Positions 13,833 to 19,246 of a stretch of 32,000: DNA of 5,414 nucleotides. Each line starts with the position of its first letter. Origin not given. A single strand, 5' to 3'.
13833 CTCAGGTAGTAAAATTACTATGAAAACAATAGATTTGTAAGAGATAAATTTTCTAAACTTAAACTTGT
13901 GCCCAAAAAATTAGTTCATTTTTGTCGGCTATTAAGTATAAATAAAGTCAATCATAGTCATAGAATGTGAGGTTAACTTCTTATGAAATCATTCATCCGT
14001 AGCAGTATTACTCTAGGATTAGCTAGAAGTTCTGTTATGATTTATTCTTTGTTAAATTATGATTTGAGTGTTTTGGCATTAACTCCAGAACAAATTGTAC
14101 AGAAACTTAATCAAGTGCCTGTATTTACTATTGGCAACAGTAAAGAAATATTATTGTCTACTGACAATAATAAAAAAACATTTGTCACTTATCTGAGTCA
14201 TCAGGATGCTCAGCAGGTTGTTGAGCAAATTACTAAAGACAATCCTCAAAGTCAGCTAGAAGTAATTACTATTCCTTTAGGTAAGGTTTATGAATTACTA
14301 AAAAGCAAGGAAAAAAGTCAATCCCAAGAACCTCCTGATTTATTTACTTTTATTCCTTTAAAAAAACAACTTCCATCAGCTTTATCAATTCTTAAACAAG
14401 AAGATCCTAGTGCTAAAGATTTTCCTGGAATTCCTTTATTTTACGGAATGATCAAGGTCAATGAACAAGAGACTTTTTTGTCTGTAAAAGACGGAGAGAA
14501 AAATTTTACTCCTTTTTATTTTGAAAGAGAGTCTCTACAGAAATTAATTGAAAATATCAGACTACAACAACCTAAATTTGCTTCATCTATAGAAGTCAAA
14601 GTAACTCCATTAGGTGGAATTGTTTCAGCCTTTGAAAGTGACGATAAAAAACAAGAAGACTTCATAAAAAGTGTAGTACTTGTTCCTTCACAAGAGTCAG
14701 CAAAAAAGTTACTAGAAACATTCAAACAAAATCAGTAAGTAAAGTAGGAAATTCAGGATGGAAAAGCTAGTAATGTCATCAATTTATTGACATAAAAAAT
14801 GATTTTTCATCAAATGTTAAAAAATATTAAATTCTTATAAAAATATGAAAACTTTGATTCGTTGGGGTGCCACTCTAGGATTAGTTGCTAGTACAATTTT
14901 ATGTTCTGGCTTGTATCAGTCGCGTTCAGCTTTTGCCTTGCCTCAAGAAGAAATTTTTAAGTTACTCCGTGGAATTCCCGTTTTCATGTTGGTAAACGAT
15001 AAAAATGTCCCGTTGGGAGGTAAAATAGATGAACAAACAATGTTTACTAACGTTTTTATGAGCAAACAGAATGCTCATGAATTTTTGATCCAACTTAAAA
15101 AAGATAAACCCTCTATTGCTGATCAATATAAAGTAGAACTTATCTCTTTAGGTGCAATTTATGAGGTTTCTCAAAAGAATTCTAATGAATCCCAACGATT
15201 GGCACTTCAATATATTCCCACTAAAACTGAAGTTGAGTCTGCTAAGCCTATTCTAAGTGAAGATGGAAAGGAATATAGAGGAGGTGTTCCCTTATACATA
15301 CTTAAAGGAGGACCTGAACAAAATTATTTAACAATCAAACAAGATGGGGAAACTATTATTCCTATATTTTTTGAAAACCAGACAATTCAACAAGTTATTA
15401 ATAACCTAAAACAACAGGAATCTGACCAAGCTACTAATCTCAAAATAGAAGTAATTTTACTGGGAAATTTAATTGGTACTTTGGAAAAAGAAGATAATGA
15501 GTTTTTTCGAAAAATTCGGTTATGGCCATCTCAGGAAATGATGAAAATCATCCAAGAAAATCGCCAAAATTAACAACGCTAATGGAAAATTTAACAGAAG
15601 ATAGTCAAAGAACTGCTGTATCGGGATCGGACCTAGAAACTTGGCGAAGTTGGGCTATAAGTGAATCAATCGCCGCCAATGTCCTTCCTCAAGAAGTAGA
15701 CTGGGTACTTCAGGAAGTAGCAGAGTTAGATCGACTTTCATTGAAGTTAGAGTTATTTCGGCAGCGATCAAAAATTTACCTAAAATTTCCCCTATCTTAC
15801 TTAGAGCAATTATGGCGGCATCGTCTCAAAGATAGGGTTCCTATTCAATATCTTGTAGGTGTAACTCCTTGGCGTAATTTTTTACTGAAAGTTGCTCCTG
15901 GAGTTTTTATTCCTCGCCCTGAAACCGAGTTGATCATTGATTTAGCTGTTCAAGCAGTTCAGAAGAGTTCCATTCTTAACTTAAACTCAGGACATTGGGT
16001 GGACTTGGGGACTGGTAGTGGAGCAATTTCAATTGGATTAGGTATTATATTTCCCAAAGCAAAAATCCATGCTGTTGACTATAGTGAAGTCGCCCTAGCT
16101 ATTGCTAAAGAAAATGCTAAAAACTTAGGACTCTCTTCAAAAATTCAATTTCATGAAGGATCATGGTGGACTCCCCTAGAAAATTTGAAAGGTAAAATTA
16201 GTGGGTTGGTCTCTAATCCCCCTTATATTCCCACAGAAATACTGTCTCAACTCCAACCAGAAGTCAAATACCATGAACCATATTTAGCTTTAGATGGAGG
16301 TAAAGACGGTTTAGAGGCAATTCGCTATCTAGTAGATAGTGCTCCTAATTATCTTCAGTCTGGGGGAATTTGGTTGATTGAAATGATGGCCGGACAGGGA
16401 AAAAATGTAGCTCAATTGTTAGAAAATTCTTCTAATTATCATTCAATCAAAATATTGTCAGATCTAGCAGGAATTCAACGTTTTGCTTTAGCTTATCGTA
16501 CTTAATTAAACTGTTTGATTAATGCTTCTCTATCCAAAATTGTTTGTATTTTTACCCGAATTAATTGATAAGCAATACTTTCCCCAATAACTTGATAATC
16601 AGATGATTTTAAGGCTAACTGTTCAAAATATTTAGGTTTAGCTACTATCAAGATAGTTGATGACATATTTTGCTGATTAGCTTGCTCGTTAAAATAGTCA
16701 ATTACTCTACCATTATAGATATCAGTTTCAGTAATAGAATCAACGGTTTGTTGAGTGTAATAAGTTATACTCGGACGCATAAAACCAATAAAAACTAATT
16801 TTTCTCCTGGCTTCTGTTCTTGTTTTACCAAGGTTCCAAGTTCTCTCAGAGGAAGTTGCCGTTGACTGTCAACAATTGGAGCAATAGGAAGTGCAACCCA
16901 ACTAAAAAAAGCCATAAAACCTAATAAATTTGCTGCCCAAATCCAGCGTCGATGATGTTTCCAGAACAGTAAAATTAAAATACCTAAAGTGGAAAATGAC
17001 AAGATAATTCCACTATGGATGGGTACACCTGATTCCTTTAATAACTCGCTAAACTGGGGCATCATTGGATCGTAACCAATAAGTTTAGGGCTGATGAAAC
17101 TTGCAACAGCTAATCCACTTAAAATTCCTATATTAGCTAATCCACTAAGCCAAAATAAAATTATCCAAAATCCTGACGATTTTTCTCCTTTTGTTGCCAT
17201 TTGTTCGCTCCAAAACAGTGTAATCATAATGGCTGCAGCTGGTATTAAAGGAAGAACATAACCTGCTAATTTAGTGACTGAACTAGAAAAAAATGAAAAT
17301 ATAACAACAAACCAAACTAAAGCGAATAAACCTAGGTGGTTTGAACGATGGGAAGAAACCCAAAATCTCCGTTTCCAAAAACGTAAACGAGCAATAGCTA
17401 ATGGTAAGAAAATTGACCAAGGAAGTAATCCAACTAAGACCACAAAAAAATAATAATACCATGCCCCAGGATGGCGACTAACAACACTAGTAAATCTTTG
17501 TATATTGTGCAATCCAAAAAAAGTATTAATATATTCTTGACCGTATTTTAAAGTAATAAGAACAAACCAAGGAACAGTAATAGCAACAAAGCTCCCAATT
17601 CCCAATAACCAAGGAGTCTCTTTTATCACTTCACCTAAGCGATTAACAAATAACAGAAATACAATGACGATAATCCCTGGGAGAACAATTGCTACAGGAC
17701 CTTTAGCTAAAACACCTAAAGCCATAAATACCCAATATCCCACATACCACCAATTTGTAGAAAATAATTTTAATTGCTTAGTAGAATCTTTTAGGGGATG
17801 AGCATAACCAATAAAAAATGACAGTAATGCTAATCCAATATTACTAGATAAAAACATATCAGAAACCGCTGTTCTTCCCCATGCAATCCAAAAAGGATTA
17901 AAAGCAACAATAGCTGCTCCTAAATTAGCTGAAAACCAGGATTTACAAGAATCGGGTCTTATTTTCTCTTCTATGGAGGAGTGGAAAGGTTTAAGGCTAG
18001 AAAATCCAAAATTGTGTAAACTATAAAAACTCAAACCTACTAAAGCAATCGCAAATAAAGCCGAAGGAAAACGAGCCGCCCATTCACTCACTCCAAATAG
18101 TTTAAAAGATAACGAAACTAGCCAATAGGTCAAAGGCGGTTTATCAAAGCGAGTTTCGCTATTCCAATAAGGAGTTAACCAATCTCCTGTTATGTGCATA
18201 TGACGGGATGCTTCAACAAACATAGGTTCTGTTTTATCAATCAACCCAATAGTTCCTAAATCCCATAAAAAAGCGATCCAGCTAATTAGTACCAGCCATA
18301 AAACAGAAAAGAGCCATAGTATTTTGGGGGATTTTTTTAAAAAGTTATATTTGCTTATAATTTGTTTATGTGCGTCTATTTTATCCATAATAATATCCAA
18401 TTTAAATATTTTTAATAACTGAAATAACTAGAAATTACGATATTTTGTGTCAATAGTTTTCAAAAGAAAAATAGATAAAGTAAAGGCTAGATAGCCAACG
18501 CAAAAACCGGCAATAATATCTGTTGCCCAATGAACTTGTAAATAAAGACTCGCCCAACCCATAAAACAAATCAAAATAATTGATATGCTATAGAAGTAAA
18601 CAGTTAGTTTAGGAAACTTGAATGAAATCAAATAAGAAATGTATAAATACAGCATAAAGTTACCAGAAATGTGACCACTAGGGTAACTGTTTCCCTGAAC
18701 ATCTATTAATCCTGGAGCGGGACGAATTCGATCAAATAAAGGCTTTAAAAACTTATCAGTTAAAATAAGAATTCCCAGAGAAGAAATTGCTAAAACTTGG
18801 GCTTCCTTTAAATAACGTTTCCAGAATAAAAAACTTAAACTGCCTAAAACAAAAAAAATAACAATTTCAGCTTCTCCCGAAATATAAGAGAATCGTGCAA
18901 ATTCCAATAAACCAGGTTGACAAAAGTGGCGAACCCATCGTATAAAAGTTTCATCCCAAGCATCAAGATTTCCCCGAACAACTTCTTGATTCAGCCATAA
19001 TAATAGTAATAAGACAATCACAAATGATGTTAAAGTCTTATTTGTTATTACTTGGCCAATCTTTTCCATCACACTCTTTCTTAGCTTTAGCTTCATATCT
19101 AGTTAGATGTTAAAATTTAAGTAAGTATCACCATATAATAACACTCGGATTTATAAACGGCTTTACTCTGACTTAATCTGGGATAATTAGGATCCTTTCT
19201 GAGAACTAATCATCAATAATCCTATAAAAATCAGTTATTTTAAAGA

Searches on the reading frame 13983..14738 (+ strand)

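Call 50: search_protein_families(library=ncbifam, proteins=[window:13983-14738:+], max_evalue=0.00001)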
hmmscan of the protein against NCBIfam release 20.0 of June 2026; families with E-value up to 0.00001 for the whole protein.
window:13983-14738:+ (251 aa): 1 family
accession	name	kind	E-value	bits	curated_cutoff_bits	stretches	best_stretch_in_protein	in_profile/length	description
TIGR00995.1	3a0901s06TIC22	subfamily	4.1e-26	92.1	413.15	1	1-245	39-266/270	Tic22 family chloroplast protein importer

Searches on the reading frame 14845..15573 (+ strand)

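Call 50: search_protein_families(library=ncbifam, proteins=[window:14845-15573:+], max_evalue=0.00001)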
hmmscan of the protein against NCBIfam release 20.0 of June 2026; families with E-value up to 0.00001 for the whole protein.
window:14845-15573:+ (242 aa): 1 family
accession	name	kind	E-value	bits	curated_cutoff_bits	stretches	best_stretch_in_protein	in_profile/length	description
TIGR00995.1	3a0901s06TIC22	subfamily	2.4e-40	138.8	413.15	1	1-238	39-266/270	Tic22 family chloroplast protein importer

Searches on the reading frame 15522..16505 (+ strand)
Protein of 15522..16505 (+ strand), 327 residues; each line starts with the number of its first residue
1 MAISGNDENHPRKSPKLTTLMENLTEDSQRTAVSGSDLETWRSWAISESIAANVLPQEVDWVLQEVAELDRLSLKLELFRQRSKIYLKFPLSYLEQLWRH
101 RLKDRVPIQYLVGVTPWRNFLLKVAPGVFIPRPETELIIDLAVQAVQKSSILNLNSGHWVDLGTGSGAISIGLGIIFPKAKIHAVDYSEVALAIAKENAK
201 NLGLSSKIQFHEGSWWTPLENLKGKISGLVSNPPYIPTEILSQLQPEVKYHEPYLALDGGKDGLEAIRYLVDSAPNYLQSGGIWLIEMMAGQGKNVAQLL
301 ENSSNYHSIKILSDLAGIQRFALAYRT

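Call 50: search_protein_families(library=ncbifam, proteins=[window:15522-16505:+], max_evalue=0.00001)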
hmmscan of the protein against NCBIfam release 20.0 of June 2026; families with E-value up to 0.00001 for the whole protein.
window:15522-16505:+ (327 aa): 12 families
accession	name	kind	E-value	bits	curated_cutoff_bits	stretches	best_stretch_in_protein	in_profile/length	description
TIGR00536.1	hemK_fam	subfamily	1.3e-68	231.2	115.5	1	39-325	7-281/286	HemK family protein methyltransferase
TIGR03534.1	RF_mod_PrmC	equivalog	1.7e-62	211.2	199.1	1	60-322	3-252/253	peptide chain release factor N(5)-glutamine methyltransferase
TIGR03533.1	L3_gln_methyl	equivalog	1.5e-37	129.5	229.7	1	91-290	61-253/284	50S ribosomal protein L3 N(5)-glutamine methyltransferase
TIGR03704.1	PrmC_rel_meth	equivalog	5.2e-37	127.6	248.8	1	96-303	32-231/251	putative protein N(5)-glutamine methyltransferase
NF002421.0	PRK01544.1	equivalog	1.8e-27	96.3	567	1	92-320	57-300/524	bifunctional peptide chain release factor N(5)-glutamine methyltransferase PrmC/tRNA (guanosine(46)-N7)-methyltransferase TrmB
NF011529.0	PRK14968.1-3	equivalog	8e-19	67.8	162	1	118-301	6-170/198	putative methyltransferase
TIGR00537.1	hemK_rel_arch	hypoth_equivalog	2.9e-12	46.7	87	1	155-302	19-155/179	HemK2/MTQ2 family protein methyltransferase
NF011530.0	PRK14968.1-4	equivalog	5.1e-10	39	243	1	128-287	19-156/202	putative methyltransferase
NF006138.0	PRK08287.1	equivalog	2.3e-07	30.9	210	1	152-214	27-89/189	decarboxylating cobalt-precorrin-6B (C(15))-methyltransferase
NF001556.0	PRK00377.1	equivalog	6.4e-07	29.3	238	1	145-223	30-109/198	cobalt-precorrin-6Y C(15)-methyltransferase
TIGR02469.1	CbiT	equivalog_domain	7e-07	29.5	78.3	1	152-209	15-73/124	precorrin-6Y C5,15-methyltransferase (decarboxylating) subunit CbiT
NF005640.0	PRK07402.1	equivalog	5.6e-06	26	219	0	126-223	22-110/200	precorrin-6Y C5,15-methyltransferase subunit CbiT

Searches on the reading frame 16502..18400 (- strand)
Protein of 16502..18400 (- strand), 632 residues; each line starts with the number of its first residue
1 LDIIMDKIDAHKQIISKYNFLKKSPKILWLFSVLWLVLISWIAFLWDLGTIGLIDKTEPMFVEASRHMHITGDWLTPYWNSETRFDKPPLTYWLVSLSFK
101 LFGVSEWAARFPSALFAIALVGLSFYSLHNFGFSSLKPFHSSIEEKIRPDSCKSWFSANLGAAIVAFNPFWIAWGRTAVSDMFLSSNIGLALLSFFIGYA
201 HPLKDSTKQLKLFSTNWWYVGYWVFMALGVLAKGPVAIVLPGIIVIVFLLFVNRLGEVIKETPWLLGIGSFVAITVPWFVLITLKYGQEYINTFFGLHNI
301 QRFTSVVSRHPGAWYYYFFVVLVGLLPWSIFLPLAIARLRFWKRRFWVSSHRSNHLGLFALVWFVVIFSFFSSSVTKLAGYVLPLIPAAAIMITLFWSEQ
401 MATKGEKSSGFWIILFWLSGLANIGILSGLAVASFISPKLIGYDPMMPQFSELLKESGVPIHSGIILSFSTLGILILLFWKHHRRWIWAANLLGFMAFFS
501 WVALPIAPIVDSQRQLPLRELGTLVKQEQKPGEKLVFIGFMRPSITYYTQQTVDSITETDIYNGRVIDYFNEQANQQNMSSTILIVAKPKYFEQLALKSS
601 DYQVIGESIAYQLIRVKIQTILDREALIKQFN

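Call 6: search_protein_families(library=pfam, proteins=[window:16502-18400:-])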
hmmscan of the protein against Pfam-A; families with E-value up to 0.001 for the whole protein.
window:16502-18400:- (632 aa): 1 family
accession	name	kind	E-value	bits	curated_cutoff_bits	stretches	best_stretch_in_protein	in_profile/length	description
PF13231.12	PMT_2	-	7.6e-07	29.9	26.1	1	86-123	1-38/160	Dolichyl-phosphate-mannose-protein mannosyltransferase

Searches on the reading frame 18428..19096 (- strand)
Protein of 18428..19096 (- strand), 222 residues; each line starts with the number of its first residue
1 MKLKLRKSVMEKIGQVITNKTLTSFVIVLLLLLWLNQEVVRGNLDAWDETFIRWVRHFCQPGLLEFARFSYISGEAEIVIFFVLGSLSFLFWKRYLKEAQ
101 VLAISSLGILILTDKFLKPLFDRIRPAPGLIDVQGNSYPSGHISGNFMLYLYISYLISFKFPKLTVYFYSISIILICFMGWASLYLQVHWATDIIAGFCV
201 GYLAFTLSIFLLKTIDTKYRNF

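Call 50: search_protein_families(library=ncbifam, proteins=[window:18428-19096:-], max_evalue=0.00001)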
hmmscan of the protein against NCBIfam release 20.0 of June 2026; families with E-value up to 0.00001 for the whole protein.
window:18428-19096:- (222 aa): 1 family
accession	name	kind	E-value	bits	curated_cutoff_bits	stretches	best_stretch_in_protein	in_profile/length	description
NF008813.0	PRK11837.1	equivalog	2.3e-07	30.9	229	0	135-212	102-172/202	undecaprenyl-diphosphate phosphatase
